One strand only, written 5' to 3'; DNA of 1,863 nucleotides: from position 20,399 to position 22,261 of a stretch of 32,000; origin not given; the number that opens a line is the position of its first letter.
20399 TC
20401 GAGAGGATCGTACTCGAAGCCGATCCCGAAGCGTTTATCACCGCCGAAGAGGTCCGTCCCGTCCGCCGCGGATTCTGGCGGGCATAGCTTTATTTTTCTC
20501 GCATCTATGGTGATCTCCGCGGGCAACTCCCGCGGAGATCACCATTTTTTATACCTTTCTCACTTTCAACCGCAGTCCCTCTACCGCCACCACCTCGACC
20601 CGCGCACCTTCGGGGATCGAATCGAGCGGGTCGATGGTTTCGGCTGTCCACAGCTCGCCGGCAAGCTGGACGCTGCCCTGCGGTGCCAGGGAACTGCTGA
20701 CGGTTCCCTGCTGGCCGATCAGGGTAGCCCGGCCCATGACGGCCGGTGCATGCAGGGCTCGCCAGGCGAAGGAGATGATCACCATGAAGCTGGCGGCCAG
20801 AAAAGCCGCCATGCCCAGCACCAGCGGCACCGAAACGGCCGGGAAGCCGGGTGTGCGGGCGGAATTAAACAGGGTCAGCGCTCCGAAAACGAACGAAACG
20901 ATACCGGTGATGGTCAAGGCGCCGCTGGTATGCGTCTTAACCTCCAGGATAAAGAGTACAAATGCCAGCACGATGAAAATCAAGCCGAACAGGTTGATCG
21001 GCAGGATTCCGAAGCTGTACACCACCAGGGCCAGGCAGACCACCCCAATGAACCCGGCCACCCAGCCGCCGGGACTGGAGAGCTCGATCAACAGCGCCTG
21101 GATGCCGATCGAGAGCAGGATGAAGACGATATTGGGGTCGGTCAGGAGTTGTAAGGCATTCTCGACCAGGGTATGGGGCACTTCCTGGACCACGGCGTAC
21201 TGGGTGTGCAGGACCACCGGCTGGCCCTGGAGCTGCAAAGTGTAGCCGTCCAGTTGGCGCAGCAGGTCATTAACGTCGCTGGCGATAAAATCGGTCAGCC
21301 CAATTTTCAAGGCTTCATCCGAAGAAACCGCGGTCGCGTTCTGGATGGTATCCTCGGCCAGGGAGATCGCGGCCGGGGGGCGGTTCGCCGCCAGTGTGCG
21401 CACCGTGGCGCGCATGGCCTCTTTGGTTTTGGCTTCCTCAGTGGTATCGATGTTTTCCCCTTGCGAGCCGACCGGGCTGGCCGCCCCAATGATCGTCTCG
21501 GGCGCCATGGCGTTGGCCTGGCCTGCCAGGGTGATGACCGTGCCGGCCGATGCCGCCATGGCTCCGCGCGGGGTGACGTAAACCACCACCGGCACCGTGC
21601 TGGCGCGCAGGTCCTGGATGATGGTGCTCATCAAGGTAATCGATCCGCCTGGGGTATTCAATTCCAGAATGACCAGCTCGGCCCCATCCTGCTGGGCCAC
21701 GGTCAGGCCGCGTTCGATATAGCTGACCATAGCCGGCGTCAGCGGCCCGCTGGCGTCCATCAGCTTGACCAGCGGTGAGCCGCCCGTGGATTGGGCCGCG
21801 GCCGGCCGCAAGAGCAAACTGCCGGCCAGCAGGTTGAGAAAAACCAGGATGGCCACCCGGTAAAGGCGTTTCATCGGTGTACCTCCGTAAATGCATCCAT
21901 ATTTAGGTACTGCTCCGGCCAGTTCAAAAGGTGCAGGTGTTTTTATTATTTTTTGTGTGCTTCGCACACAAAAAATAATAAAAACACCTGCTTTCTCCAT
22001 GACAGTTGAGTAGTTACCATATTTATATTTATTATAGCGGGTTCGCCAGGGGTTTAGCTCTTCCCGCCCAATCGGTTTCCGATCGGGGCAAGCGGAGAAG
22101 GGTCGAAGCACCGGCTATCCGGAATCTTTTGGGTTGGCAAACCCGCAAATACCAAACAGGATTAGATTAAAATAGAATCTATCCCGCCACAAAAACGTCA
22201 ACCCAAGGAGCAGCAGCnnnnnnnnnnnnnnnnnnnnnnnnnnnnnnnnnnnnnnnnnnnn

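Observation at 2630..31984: Family of long perfect palindromes sharing a GC-TTC-GC (or G-AAA-C) apex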

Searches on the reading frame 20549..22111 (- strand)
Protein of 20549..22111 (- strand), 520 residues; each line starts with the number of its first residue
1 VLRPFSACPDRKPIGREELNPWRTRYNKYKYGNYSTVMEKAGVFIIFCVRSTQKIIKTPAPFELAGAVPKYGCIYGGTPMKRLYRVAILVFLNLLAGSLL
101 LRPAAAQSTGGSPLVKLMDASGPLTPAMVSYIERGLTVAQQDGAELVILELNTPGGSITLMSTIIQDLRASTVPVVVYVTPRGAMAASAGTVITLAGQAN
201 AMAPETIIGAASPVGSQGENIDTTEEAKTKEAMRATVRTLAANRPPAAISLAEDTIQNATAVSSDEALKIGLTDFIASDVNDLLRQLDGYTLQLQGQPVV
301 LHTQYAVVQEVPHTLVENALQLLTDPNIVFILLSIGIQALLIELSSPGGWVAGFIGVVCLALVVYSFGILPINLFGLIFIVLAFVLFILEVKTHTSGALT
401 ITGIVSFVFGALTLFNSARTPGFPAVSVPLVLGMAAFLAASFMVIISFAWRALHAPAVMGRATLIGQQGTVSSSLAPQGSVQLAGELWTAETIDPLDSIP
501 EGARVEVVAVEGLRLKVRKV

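Call 11: search_protein_families(library=pfam, proteins=[window:20549-22111:-])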
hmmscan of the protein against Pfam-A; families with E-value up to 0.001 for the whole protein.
window:20549-22111:- (520 aa): 4 families
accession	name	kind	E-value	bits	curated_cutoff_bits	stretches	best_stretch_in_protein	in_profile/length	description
PF25145.1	NfeD1b_N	-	3.7e-20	72.8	40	1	127-288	14-180/189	NfeD1b, N-terminal domain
PF24961.1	NfeD_membrane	-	1.4e-19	70.8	26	1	327-446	1-117/119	NfeD integral membrane domain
PF01957.25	NfeD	-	7.4e-17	61.7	29.1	1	463-519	3-57/57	NfeD-like C-terminal, partner-binding domain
PF00574.28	CLP_protease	-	2.7e-11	44.1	20.2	1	136-277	38-179/182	Clp protease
